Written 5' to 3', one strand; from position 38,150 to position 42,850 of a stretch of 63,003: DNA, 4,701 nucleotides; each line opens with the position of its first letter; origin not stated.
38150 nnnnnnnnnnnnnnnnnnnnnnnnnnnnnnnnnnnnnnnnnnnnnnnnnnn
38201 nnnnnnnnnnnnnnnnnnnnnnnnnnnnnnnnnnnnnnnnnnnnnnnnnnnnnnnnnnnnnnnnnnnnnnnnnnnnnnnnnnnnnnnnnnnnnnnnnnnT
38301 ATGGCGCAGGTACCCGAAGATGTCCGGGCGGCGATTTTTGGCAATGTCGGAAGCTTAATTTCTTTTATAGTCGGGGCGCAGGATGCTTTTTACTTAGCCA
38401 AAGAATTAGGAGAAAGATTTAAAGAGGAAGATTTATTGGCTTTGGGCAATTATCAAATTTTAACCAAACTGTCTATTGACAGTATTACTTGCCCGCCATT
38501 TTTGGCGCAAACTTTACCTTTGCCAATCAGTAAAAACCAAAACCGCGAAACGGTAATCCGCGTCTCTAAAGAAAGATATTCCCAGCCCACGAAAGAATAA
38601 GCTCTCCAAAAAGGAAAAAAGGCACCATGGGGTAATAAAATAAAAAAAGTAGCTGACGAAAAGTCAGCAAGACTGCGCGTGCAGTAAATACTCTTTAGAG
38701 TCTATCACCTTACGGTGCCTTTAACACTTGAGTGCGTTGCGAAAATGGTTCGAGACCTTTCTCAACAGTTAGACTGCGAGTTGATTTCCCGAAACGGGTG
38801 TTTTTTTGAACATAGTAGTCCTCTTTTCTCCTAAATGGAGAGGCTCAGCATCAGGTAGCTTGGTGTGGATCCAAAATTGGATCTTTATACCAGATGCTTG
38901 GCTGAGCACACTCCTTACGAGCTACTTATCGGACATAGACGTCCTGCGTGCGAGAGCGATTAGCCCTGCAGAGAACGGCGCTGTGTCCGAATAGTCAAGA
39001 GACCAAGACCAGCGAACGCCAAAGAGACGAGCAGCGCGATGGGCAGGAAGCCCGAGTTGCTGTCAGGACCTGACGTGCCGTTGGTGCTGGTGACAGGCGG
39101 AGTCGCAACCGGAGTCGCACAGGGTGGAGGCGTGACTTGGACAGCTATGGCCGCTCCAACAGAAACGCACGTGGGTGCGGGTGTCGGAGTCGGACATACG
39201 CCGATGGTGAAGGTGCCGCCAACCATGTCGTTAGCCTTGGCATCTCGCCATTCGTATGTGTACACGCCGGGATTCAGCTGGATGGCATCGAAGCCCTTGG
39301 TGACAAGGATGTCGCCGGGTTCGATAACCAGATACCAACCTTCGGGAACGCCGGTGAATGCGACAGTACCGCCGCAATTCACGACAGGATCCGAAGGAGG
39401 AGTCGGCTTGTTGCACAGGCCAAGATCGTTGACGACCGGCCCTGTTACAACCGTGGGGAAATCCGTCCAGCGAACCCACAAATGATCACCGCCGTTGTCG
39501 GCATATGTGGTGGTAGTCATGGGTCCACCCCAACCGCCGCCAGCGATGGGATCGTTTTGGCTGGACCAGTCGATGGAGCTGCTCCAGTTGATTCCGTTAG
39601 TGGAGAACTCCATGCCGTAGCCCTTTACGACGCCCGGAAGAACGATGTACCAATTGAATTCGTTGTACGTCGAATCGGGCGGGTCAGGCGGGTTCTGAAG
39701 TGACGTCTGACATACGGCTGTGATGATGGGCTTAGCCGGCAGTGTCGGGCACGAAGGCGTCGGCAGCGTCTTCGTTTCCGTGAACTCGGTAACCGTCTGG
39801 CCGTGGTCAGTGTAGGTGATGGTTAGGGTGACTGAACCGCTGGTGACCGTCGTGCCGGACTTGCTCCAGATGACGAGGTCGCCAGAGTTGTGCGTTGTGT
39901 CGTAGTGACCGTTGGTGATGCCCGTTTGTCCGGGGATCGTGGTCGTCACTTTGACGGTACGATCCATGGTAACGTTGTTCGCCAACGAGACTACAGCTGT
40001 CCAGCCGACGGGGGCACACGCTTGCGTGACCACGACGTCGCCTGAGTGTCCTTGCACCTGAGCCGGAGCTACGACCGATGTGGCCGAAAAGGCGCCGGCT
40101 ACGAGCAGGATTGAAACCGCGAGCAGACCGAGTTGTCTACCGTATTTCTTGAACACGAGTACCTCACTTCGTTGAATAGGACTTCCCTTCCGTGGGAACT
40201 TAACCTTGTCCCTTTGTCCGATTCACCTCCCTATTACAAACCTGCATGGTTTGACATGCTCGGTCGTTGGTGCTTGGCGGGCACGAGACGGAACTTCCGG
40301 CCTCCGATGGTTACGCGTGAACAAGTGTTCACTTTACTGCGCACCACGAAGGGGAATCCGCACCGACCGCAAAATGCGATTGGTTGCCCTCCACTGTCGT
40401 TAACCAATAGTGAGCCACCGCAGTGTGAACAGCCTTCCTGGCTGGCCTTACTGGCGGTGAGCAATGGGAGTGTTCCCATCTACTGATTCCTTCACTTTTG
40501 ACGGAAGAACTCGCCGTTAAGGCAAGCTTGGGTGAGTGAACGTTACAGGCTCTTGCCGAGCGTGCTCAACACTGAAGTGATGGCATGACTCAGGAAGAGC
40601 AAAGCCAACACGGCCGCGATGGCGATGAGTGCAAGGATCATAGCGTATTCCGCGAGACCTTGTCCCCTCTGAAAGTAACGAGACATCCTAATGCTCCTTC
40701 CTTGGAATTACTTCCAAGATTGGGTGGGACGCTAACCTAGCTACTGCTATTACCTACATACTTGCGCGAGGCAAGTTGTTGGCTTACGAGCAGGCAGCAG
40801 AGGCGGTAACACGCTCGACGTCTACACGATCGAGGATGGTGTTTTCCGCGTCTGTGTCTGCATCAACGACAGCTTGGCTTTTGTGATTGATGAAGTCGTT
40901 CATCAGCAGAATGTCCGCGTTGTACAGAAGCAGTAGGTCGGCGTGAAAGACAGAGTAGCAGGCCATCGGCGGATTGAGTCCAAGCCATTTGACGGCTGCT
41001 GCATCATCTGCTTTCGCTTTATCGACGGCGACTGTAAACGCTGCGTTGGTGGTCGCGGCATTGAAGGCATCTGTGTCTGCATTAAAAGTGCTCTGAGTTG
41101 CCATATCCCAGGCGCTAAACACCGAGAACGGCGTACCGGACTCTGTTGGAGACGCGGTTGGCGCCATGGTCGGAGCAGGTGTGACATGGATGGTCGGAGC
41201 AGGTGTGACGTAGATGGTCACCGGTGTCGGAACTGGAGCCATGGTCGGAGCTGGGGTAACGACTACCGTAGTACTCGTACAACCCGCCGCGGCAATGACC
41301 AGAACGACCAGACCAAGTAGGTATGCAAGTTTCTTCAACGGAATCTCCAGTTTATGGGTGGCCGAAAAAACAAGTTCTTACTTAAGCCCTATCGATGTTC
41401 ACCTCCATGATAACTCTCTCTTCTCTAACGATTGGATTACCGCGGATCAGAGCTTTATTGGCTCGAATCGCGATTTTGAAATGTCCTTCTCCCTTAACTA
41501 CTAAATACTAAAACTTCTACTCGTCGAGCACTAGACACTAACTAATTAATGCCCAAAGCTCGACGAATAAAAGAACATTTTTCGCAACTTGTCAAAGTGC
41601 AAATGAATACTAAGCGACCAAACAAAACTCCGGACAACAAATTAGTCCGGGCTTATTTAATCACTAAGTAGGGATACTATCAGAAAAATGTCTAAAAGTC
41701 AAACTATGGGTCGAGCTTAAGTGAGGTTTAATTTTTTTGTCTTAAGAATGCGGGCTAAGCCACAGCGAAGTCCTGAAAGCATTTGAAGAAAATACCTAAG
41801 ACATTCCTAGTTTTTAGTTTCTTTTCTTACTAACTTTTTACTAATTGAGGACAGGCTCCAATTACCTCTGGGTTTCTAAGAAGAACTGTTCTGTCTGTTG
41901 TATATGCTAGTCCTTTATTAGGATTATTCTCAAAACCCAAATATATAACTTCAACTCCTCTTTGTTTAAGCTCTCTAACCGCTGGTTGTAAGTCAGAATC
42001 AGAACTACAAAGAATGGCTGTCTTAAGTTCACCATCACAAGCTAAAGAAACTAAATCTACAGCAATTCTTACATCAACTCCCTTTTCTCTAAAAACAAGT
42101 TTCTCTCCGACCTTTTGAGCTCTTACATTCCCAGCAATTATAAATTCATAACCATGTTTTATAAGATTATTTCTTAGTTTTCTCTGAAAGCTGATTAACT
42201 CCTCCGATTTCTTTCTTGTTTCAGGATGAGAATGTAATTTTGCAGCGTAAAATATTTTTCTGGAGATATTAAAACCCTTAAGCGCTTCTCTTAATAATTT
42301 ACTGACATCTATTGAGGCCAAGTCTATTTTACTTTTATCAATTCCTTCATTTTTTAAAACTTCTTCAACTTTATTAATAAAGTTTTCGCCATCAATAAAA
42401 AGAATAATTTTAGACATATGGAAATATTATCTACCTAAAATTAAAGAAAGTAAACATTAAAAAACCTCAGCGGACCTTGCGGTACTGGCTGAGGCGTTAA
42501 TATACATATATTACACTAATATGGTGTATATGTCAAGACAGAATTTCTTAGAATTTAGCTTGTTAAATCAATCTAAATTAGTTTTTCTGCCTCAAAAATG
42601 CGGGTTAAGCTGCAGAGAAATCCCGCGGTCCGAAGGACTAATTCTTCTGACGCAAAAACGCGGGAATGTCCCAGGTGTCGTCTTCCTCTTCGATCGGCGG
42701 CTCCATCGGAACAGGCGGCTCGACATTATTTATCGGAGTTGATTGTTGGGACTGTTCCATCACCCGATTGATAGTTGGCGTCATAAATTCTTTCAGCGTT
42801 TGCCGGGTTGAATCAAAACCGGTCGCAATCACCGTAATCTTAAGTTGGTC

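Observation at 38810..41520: A ~2.6-kb high-GC island of four surface/envelope genes embedded in a low-GC genome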

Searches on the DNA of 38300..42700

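Call 31: search_rna_families(source=window, start=38300, end=42700, threshold=evalue, max_evalue=1)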
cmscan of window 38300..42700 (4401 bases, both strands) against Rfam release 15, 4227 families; matches with E-value up to 1: 1.
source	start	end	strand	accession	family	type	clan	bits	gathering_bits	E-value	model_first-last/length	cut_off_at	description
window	41515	41571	-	RF03583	MIR781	Gene; miRNA;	-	22.9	88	0.65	1-94/94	no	MIR781 microRNA precursor family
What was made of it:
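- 38605..38763 (-): Strongly conserved non-coding element between the ATPase stop codon and the island. It contains a minus-strand intrinsic terminator (38652-38668 plus a T-run) nested inside a larger stem, and is the likely 3' end of the island operon. There is no Rfam match (call 31).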
